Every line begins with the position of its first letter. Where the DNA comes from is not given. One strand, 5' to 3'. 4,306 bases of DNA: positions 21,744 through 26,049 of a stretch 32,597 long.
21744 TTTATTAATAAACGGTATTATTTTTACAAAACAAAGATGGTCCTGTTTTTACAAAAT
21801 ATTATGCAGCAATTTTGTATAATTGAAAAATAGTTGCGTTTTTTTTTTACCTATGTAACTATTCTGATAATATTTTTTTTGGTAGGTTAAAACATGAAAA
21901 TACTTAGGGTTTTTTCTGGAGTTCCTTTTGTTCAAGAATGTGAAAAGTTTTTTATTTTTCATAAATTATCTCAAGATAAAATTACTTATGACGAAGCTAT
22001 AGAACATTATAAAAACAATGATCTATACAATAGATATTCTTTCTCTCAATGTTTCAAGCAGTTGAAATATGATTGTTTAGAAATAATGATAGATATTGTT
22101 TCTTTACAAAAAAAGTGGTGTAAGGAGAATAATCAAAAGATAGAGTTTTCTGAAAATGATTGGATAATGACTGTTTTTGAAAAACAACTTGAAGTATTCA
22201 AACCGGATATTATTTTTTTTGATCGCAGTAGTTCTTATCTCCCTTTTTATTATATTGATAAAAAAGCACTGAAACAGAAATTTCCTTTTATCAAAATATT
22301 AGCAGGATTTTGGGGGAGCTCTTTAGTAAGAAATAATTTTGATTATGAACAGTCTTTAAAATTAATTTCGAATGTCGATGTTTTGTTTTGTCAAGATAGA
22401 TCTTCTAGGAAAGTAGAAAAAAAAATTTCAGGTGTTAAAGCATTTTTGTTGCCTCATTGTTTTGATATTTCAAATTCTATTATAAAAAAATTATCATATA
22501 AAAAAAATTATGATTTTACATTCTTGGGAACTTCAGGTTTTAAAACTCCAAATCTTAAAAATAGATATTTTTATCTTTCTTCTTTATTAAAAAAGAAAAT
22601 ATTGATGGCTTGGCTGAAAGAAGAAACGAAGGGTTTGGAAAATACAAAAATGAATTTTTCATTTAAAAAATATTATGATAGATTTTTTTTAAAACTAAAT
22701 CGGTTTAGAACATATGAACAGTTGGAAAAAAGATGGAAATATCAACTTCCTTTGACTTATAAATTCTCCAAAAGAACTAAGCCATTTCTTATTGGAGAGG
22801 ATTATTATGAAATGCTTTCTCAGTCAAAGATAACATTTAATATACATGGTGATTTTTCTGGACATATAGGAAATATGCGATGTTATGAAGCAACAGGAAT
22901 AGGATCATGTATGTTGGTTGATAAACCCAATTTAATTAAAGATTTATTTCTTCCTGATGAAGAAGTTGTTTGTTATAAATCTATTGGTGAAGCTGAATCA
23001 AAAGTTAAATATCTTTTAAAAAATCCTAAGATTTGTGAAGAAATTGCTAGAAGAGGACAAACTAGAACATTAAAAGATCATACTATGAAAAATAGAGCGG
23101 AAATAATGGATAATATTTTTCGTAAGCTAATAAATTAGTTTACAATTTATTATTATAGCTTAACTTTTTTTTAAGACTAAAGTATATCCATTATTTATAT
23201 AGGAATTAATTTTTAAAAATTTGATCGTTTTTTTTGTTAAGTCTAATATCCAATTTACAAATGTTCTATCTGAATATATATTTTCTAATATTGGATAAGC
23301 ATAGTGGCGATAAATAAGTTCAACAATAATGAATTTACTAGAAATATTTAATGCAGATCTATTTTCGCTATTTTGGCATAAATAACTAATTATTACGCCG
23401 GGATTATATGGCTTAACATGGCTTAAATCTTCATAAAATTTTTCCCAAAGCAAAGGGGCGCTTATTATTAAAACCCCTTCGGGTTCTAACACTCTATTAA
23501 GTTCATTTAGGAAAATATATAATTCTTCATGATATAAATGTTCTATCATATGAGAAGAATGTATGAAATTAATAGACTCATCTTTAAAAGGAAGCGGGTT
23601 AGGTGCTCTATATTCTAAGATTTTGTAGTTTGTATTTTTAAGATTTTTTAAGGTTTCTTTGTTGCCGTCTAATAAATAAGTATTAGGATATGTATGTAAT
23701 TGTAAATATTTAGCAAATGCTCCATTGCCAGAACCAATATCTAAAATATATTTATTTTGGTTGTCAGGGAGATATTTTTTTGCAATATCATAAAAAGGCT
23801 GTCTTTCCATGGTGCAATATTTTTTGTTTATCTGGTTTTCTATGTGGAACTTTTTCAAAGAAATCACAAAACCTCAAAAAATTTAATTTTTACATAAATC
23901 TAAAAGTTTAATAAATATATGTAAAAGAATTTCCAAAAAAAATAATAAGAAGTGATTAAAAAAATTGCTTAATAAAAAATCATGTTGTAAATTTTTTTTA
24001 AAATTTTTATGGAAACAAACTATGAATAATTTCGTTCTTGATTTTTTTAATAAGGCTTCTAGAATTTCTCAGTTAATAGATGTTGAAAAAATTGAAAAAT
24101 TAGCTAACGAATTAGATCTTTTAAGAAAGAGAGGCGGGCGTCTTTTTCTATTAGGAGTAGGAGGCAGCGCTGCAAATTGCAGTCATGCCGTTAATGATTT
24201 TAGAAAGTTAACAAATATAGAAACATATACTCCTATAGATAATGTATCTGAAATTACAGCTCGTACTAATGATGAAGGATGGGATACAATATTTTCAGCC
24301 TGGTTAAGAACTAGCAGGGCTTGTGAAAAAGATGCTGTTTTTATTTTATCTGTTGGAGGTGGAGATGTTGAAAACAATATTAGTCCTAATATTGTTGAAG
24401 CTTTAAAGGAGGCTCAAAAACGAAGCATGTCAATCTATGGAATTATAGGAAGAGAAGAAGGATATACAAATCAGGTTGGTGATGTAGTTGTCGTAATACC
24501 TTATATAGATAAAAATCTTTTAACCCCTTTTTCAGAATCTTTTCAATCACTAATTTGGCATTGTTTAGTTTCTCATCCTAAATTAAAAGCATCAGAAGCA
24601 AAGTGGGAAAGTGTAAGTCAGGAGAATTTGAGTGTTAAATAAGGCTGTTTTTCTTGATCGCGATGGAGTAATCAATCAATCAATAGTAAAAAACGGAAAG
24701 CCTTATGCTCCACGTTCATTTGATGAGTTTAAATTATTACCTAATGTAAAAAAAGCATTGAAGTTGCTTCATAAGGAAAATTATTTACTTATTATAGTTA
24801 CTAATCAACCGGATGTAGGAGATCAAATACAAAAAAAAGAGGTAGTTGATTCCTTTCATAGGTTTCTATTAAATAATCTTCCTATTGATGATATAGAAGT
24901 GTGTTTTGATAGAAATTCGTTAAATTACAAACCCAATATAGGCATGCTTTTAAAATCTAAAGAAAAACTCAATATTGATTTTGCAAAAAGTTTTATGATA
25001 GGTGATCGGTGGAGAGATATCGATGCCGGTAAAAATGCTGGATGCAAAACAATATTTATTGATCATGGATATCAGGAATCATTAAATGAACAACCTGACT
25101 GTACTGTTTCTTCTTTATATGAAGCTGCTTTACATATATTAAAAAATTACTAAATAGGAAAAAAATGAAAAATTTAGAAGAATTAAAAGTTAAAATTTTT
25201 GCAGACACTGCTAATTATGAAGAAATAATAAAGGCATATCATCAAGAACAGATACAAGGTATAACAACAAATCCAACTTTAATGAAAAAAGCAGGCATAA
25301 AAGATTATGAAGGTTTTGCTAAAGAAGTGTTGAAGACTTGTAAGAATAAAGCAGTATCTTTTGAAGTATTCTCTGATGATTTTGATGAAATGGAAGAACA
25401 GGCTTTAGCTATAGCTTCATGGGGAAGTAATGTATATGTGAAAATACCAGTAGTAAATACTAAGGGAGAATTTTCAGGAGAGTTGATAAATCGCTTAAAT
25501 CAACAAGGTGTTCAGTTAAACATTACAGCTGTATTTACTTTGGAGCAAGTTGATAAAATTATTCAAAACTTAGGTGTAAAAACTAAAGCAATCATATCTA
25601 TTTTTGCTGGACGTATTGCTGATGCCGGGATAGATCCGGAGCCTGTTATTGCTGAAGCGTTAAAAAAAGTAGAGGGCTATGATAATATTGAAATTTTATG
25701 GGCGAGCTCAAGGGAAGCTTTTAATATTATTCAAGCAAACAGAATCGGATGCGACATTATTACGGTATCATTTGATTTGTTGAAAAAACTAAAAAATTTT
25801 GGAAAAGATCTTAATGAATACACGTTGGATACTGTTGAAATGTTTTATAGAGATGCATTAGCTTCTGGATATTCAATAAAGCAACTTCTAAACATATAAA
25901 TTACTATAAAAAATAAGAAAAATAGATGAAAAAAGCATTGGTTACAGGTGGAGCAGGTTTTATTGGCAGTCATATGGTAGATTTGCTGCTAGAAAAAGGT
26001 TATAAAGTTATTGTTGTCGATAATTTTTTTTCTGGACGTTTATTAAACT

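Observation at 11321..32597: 21-gene heptose-centred glycan locus in an apparently chlamydial genome, with no exporter, polymerase, ligase or priming transferase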

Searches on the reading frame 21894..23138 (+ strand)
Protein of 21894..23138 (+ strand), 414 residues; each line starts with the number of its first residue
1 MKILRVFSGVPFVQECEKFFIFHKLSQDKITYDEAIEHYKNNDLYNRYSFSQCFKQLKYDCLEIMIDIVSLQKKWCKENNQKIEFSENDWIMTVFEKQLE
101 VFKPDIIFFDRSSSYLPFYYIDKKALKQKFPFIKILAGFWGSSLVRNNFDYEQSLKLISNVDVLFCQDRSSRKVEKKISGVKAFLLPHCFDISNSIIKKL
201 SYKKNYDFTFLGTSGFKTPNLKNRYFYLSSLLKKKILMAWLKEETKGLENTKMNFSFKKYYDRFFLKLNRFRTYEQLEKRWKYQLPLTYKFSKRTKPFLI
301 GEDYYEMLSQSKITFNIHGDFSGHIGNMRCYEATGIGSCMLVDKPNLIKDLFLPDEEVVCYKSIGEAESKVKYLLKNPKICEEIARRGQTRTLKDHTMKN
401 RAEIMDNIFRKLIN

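Call 5: search_protein_families(library=pfam, proteins=[window:21894-23138:+], max_evalue=0.01)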
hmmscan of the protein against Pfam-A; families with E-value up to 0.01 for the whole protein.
window:21894-23138:+ (414 aa): 1 family
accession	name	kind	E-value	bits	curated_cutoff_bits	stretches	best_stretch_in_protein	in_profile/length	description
PF13524.12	Glyco_trans_1_2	-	1.8e-25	90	25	1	280-404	23-141/144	Glycosyl transferase-like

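Call 9: search_protein_families(library=ncbifam, proteins=[window:21894-23138:+], max_evalue=0.001)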
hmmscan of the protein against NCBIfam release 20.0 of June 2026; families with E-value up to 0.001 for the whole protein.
window:21894-23138:+ (414 aa): 0 families

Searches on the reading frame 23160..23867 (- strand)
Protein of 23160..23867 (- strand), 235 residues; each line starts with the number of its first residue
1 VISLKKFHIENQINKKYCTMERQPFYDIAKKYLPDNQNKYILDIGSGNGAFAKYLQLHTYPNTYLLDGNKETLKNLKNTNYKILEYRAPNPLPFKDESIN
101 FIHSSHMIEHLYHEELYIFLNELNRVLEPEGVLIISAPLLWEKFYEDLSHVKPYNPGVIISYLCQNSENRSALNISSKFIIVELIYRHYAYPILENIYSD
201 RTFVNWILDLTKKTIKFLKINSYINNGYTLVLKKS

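Call 5: search_protein_families(library=pfam, proteins=[window:23160-23867:-], max_evalue=0.01)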
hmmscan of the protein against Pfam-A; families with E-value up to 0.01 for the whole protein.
window:23160-23867:- (235 aa): 10 families
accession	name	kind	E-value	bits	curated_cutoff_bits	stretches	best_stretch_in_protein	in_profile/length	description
PF08241.18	Methyltransf_11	-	1.5e-14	54.8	21.2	1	42-135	1-95/95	Methyltransferase domain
PF13489.12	Methyltransf_23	-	2.9e-11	43.8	27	1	31-139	15-120/164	Methyltransferase domain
PF13649.12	Methyltransf_25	-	3e-10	41.1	27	1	41-131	1-97/97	Methyltransferase domain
PF13847.12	Methyltransf_31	-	2.6e-07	30.9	27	1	37-153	3-127/145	Methyltransferase domain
PF08242.18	Methyltransf_12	-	1e-05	26.6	30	1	42-133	1-98/98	Methyltransferase domain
PF06080.18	DUF938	-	5.4e-05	23.5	27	1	18-138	7-140/202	Protein of unknown function (DUF938)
PF05219.18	DREV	-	0.00013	21.7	26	1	31-149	88-200/265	DREV methyltransferase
PF03141.22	Methyltransf_29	-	0.00029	20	23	1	36-149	116-231/506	Putative S-adenosyl-L-methionine-dependent methyltransferase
PF05891.18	Methyltransf_PK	-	0.0015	18.5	27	1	34-136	52-160/218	AdoMet dependent proline di-methyltransferase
PF02353.26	CMAS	-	0.0046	16.7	27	0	96-137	125-166/273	Mycolic acid cyclopropane synthetase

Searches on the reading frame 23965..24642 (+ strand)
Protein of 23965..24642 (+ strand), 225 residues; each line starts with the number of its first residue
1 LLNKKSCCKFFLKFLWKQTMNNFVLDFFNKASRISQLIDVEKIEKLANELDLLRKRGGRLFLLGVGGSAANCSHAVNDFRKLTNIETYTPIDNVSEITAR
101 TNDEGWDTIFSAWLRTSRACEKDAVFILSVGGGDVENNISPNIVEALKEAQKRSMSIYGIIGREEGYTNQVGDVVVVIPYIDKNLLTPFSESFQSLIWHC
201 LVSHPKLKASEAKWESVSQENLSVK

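Call 5: search_protein_families(library=pfam, proteins=[window:23965-24642:+], max_evalue=0.01)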
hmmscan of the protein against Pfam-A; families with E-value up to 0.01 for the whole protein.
window:23965-24642:+ (225 aa): 1 family
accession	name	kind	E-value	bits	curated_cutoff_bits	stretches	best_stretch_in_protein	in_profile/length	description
PF13580.11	SIS_2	-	4.5e-07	30.4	27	1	33-161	8-137/138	SIS domain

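Call 10: search_protein_families(library=ncbifam, proteins=[window:23965-24642:+], max_evalue=0.001)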
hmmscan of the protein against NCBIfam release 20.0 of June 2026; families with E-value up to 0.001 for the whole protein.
window:23965-24642:+ (225 aa): 4 families
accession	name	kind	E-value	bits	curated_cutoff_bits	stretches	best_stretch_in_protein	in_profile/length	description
NF001628.0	PRK00414.1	equivalog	5.9e-12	45.6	265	1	38-182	25-166/192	D-sedoheptulose 7-phosphate isomerase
TIGR00441.1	gmhA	equivalog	1.2e-10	41.7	209.45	1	55-182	9-134/154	D-sedoheptulose 7-phosphate isomerase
NF010546.0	PRK13936.1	equivalog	8.7e-08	32.2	276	1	53-179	39-166/197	phosphoheptose isomerase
NF010547.0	PRK13938.1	equivalog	5.9e-07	29.3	320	1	54-183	42-169/196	D-sedoheptulose 7-phosphate isomerase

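Call 75: search_solved_structures(query=window:23965-24642:+, max_evalue=0.01, show_alignments=3)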
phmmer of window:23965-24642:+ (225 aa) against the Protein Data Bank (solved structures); distinct sequences matched with E-value up to 0.01: 12.
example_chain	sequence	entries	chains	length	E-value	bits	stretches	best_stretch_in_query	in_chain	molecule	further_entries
1tk9_A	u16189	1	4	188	1.6e-10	44.3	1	42-183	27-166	Phosphoheptose isomerase 1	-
5ltz_A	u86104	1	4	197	1.7e-08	37.7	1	43-183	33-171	Phosphoheptose isomerase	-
2x3y_A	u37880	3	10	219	1.9e-08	37.4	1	42-183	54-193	PHOSPHOHEPTOSE ISOMERASE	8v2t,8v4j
2xbl_A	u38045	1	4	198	2e-08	37.4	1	43-183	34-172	PHOSPHOHEPTOSE ISOMERASE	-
5lu5_A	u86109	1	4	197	3.6e-08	36.6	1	43-183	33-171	Phosphoheptose isomerase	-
5lu7_A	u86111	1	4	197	5.1e-08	36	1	43-183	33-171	Phosphoheptose isomerase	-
5lu6_A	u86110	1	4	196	2.4e-07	33.8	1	43-183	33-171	Phosphoheptose isomerase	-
5i01_A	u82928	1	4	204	6e-07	32.6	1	40-168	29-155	Phosphoheptose isomerase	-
1x94_A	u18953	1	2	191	6.6e-07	32.4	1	40-181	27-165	putative Phosphoheptose isomerase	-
2i22_A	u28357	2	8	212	6e-06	29.3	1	40-181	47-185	Phosphoheptose isomerase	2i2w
1x92_A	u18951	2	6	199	0.0012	21.8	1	57-168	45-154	PHOSPHOHEPTOSE ISOMERASE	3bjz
5by2_A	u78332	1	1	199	0.0013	21.7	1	53-179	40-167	Phosphoheptose isomerase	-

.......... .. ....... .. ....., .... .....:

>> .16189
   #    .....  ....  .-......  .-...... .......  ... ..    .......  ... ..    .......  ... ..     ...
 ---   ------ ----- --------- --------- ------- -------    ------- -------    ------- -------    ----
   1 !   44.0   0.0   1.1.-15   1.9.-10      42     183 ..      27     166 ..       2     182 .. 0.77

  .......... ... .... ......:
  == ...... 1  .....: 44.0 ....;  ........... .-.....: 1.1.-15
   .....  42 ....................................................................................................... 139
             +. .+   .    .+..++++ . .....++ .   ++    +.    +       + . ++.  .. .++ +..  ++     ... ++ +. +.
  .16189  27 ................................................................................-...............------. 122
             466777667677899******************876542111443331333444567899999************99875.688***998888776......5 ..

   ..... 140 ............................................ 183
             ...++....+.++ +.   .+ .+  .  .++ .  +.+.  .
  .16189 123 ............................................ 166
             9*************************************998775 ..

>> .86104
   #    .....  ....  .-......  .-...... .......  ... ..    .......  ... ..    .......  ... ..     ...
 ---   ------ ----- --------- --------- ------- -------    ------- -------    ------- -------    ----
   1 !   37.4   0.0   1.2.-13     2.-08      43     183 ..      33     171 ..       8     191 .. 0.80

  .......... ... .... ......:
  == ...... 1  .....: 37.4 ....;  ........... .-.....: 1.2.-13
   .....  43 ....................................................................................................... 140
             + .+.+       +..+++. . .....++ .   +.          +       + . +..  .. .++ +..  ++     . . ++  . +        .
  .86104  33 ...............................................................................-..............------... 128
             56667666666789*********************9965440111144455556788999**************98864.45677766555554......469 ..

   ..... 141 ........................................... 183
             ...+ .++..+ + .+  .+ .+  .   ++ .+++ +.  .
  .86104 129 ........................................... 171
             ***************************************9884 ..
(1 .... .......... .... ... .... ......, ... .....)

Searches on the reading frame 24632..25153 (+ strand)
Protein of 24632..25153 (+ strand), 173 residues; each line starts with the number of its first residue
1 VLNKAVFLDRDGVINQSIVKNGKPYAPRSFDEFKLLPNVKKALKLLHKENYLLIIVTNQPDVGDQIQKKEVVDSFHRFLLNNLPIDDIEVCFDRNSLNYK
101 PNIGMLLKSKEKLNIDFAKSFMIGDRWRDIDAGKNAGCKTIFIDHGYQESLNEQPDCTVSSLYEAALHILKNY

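Call 5: search_protein_families(library=pfam, proteins=[window:24632-25153:+], max_evalue=0.01)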
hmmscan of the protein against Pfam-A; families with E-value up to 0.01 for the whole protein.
window:24632-25153:+ (173 aa): 6 families
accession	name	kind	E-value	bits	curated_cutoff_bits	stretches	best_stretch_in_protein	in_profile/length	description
PF13242.12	Hydrolase_like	-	8.7e-13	48.4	22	1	100-165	4-75/75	HAD-hyrolase-like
PF13419.12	HAD_2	-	3.1e-12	47.4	23.8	1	28-142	72-177/178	Haloacid dehalogenase-like hydrolase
PF00702.32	Hydrolase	-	3.4e-11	44.3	26.4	1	30-137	94-191/191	haloacid dehalogenase-like hydrolase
PF08645.17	PNK3P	-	4.1e-08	33.5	22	1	22-125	16-125/161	Polynucleotide kinase 3 phosphatase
PF12710.13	HAD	-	0.0015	19.5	27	1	29-132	72-187/189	haloacid dehalogenase-like hydrolase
PF13344.12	Hydrolase_6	-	0.0049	17.3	27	1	6-61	1-41/101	Haloacid dehalogenase-like hydrolase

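Call 10: search_protein_families(library=ncbifam, proteins=[window:24632-25153:+], max_evalue=0.001)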
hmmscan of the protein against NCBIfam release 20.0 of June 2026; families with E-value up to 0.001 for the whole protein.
window:24632-25153:+ (173 aa): 25 families
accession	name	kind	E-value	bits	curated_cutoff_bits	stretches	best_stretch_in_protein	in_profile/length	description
TIGR01656.1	Histidinol-ppas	subfamily_domain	1.6e-27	96.2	84.15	1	4-141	1-143/149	histidinol-phosphate phosphatase domain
NF006506.0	PRK08942.1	equivalog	8.4e-24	84.1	178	1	3-165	3-173/182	D-glycero-beta-D-manno-heptose 1,7-bisphosphate 7-phosphatase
TIGR01662.1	HAD-SF-IIIA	subfamily_domain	1.8e-23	83.2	44.6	1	4-144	1-139/141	HAD-IIIA family hydrolase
NF005264.0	PRK06769.1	equivalog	8.4e-23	81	217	1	4-147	5-140/175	HAD-IIIA family hydrolase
NF050049.1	HBPPhtaseGmhB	domain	5.1e-21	75.2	250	1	1-149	1-150/171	D-glycero-alpha-D-manno-heptose-1,7-bisphosphate 7-phosphatase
NF003937.0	PRK05446.1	equivalog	6.4e-18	64.9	443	1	2-145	2-150/355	bifunctional histidinol-phosphatase/imidazoleglycerol-phosphate dehydratase HisB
TIGR00213.1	GmhB_yaeD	subfamily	9e-17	61.3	149.6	1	3-140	1-146/176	D-glycero-beta-D-manno-heptose 1,7-bisphosphate 7-phosphatase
NF009695.0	PRK13222.1-2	equivalog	6.9e-16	58.4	225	1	23-166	83-219/226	phosphoglycolate phosphatase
TIGR01261.1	hisB_Nterm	equivalog_domain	3.1e-14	52.8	140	1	3-143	1-146/161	histidinol-phosphatase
NF009804.0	PRK13288.1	equivalog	3.6e-10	39.7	218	1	34-161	82-202/215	pyrophosphatase PpaX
TIGR01449.2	PGP_bact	equivalog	4.1e-10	39.6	180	1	34-164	85-207/213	phosphoglycolate phosphatase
TIGR02253.1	CTE7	subfamily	1.4e-09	38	169.75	1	32-164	92-219/221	TIGR02253 family HAD-type hydrolase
NF009696.0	PRK13222.1-3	equivalog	1.9e-08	34.2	359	1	88-149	132-192/223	N-acetylmuramic acid 6-phosphate phosphatase MupP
NF009697.0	PRK13222.1-4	equivalog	1.7e-07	30.8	327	1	33-161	93-214/232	phosphoglycolate phosphatase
NF009694.0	PRK13222.1-1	equivalog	3.1e-07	30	415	1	34-151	111-220/252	phosphoglycolate phosphatase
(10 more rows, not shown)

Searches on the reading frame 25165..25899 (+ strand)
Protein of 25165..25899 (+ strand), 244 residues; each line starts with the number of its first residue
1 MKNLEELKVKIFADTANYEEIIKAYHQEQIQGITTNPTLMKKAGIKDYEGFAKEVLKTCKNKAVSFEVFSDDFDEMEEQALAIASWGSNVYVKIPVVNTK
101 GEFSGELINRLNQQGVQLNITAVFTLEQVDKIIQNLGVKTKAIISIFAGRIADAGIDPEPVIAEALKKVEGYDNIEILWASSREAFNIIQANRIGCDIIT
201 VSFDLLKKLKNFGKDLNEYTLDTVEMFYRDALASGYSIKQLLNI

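Call 5: search_protein_families(library=pfam, proteins=[window:25165-25899:+], max_evalue=0.01)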
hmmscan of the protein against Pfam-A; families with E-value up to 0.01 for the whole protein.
window:25165-25899:+ (244 aa): 1 family
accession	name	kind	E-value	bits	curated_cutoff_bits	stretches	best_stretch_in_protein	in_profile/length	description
PF00923.25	TAL_FSA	-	1.8e-43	149.4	27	1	11-226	1-273/285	Transaldolase/Fructose-6-phosphate aldolase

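Call 10: search_protein_families(library=ncbifam, proteins=[window:25165-25899:+], max_evalue=0.001)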
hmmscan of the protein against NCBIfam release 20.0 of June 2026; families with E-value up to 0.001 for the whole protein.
window:25165-25899:+ (244 aa): 9 families
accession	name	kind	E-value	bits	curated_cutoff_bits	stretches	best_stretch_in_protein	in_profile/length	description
TIGR02134.1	transald_staph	equivalog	1.4e-102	342.4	281.95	1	5-238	2-235/236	transaldolase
TIGR00875.1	fsa_talC_mipB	equivalog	6e-26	91.2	245.95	1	10-212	2-195/213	fructose-6-phosphate aldolase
NF009299.0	PRK12656.1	equivalog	4e-17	62.5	214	1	12-208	4-195/222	fructose-6-phosphate aldolase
NF009001.0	PRK12346.1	subfamily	7.6e-10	38.8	439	0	1-65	1-64/316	transaldolase A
NF003026.0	PRK03903.1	equivalog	9.9e-09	34.8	344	1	88-160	123-197/323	transaldolase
TIGR00874.1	talAB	equivalog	1.3e-08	34.6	396.2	1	109-218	142-259/317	transaldolase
NF009296.0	PRK12653.1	subfamily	2.6e-08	33.9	306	1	11-209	3-194/220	fructose-6-phosphate aldolase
NF008965.0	PRK12309.1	equivalog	2.5e-07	30.1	550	0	111-218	150-265/392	transaldolase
NF002881.0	PRK03343.1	subfamily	2.4e-06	26.9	367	0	87-134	135-178/370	transaldolase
